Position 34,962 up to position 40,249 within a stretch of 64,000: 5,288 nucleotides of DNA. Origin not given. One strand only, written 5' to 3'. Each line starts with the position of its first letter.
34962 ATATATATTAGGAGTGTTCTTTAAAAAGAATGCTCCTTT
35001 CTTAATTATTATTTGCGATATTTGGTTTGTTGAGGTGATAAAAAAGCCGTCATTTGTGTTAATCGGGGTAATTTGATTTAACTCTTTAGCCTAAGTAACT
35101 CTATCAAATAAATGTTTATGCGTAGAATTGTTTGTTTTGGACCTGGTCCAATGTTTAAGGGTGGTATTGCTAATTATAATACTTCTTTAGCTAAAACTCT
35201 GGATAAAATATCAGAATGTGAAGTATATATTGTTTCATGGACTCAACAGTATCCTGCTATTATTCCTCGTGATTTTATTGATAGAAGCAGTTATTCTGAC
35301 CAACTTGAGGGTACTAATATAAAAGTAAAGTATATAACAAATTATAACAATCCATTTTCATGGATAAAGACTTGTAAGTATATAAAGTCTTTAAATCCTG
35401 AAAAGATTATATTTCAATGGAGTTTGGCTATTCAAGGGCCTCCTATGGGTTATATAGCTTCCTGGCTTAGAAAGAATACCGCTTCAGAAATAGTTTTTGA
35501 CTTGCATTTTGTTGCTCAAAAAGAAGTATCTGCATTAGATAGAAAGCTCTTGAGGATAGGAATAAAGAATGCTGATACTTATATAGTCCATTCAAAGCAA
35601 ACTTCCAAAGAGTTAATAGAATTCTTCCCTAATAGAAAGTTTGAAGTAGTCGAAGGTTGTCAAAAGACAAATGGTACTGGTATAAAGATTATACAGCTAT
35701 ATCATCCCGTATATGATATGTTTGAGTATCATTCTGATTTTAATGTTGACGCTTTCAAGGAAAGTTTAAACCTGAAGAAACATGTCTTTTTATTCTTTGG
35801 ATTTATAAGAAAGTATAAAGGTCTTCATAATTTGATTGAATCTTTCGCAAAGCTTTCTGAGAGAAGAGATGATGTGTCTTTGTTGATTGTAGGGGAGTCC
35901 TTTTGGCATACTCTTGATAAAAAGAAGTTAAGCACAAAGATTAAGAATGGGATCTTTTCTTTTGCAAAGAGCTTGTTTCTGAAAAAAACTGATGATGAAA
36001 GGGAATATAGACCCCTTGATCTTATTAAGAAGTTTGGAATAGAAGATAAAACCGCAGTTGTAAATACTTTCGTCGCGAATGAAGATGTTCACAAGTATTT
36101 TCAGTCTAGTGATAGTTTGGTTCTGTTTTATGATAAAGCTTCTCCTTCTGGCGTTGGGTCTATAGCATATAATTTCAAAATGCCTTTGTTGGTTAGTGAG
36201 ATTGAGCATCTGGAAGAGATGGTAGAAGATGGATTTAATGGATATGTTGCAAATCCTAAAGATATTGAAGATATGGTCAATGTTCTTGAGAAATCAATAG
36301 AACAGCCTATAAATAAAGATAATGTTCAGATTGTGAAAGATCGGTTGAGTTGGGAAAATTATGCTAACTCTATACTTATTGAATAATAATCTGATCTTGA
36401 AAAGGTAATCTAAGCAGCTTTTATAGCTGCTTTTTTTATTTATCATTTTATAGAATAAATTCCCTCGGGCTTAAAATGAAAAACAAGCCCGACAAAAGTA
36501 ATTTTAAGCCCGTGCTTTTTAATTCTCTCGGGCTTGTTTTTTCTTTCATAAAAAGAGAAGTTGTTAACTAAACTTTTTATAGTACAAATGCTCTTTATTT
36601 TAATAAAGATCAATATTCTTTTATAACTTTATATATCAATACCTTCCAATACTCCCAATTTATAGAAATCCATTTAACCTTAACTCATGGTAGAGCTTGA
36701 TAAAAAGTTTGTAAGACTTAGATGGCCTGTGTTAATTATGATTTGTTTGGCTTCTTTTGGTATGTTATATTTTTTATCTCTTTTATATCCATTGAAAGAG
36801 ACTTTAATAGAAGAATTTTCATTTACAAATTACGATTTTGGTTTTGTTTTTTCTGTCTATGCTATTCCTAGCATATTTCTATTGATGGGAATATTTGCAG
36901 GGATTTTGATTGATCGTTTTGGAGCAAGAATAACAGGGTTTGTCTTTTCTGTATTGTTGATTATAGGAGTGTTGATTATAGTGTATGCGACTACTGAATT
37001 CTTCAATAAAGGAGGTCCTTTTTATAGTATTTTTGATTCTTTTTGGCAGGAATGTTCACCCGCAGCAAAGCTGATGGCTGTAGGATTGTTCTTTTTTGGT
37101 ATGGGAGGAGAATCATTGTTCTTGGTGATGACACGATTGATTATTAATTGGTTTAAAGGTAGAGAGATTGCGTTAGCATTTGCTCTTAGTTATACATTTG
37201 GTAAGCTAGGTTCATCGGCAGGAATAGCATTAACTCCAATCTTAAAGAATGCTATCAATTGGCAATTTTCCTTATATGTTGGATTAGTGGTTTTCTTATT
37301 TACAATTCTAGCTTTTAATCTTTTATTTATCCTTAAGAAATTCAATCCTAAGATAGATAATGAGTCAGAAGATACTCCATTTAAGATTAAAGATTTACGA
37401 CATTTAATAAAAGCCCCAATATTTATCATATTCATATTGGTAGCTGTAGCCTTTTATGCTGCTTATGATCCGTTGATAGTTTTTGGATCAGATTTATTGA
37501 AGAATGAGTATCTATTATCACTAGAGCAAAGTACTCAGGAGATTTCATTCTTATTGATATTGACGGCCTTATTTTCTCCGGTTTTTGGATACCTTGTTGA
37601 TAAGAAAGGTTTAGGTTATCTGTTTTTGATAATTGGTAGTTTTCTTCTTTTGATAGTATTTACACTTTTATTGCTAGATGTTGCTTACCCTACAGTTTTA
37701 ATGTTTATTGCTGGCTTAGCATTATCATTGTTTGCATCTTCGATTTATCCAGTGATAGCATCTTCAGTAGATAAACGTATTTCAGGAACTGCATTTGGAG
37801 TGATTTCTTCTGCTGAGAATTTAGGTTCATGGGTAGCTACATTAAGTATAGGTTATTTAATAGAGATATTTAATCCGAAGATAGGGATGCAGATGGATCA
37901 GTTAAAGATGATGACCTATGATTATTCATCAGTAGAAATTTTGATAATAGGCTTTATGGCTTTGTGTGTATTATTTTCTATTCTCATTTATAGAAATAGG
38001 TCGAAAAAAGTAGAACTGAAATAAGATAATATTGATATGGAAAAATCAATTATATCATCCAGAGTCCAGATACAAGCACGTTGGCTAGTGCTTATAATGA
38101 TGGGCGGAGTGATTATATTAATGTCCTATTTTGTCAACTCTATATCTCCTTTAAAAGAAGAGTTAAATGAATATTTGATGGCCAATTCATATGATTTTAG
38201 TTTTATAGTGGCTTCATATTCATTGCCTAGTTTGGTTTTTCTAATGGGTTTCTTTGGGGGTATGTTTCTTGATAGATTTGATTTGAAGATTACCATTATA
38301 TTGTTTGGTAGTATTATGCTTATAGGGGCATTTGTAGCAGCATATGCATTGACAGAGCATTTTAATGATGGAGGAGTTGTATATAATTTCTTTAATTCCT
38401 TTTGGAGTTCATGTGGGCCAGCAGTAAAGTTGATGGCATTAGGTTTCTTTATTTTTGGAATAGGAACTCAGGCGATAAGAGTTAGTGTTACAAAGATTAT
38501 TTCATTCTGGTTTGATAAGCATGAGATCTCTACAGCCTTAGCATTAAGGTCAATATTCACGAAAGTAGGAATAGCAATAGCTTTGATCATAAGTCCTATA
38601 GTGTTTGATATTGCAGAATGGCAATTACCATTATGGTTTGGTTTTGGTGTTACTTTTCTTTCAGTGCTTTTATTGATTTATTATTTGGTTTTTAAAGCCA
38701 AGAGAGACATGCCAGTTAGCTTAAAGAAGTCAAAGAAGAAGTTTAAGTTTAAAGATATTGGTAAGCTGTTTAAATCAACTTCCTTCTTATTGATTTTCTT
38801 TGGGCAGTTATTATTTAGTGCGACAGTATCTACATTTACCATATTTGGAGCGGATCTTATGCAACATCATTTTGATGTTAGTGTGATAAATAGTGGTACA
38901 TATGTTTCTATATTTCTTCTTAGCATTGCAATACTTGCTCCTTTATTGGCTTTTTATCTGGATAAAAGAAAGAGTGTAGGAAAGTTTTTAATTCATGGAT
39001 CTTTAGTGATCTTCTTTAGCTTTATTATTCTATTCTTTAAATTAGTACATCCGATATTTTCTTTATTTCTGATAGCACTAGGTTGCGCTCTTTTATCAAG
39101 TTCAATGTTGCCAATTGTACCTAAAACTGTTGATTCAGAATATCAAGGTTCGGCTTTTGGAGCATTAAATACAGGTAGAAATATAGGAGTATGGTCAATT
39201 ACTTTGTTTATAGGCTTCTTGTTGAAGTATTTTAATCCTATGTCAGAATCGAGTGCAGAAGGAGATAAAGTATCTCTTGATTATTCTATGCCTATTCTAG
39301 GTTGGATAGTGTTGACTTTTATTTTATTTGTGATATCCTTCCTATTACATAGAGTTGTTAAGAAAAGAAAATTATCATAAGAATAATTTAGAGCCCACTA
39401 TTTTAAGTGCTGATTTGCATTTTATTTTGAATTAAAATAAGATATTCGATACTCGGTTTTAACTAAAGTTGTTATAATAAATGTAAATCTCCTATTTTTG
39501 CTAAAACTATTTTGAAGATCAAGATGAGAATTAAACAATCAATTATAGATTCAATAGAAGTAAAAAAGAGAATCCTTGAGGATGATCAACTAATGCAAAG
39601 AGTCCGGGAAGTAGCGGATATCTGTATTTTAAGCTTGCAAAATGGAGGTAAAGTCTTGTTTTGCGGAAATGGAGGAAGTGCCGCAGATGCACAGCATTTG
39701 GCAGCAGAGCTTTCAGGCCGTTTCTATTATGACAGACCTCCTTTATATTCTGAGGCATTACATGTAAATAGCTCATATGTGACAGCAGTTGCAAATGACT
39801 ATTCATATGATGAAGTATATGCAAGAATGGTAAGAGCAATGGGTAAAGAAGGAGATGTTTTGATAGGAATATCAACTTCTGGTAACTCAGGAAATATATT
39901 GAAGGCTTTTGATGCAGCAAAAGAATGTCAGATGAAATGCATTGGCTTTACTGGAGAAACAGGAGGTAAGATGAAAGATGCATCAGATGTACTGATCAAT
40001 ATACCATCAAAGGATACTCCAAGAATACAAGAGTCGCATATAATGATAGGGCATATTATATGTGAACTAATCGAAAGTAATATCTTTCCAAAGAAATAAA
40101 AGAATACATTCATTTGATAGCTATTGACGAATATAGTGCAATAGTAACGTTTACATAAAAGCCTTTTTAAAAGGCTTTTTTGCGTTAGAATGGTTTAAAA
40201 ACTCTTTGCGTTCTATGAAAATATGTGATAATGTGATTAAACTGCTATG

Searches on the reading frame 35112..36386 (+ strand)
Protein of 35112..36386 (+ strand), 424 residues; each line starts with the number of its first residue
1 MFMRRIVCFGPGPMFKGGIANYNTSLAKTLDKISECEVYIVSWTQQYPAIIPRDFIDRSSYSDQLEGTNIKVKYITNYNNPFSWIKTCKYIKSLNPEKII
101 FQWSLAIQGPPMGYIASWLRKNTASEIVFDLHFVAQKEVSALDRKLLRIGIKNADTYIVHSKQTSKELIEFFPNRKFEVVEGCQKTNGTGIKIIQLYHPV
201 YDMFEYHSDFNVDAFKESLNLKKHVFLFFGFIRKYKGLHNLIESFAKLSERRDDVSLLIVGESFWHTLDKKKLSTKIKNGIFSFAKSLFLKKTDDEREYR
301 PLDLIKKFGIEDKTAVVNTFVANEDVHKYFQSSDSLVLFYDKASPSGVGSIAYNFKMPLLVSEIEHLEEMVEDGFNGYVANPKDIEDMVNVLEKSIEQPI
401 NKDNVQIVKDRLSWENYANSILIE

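Call 54: search_protein_families(library=pfam, proteins=[window:35112-36386:+], max_evalue=0.00001)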
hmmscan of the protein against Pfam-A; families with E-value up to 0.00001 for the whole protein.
window:35112-36386:+ (424 aa): 2 families
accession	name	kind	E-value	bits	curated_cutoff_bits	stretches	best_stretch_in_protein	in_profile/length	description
PF00534.26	Glycos_transf_1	-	9.1e-19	68.1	26.4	1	213-402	5-160/172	Glycosyl transferases group 1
PF13692.12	Glyco_trans_1_4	-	1.9e-12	48.1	27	1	224-395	2-139/142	Glycosyl transferases group 1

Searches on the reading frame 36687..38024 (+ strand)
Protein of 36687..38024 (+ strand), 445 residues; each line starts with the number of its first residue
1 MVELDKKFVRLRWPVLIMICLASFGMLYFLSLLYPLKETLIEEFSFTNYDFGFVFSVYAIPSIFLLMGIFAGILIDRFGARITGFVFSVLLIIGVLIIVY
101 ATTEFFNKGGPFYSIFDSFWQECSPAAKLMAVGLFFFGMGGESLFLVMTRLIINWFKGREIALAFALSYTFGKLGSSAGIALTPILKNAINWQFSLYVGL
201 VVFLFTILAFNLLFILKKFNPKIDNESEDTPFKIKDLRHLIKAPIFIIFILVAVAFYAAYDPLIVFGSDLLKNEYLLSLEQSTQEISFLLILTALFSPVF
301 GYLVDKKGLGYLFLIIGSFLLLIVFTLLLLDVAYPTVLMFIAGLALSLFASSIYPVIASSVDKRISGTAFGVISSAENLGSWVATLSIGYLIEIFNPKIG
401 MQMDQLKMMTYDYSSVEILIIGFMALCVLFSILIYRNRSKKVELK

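Call 54: search_protein_families(library=pfam, proteins=[window:36687-38024:+], max_evalue=0.00001)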
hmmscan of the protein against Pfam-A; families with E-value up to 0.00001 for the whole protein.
window:36687-38024:+ (445 aa): 1 family
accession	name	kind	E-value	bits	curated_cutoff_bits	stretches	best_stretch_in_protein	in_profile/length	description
PF07690.21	MFS_1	-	1e-46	160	33.4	2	19-383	1-345/347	Major Facilitator Superfamily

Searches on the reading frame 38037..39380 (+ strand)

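Call 54: search_protein_families(library=pfam, proteins=[window:38037-39380:+], max_evalue=0.00001)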
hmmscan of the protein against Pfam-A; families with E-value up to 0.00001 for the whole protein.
window:38037-39380:+ (447 aa): 1 family
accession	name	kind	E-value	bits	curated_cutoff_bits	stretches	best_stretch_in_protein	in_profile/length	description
PF07690.21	MFS_1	-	4.6e-34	118.3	33.4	1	26-384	5-342/347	Major Facilitator Superfamily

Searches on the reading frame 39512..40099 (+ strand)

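Call 54: search_protein_families(library=pfam, proteins=[window:39512-40099:+], max_evalue=0.00001)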
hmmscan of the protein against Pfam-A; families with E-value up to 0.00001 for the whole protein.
window:39512-40099:+ (195 aa): 2 families
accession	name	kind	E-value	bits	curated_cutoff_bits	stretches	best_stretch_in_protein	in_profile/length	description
PF13580.11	SIS_2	-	1.4e-28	100.1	27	1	25-148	15-138/138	SIS domain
PF01380.27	SIS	-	8.3e-07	29.3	25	1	104-168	44-108/131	SIS domain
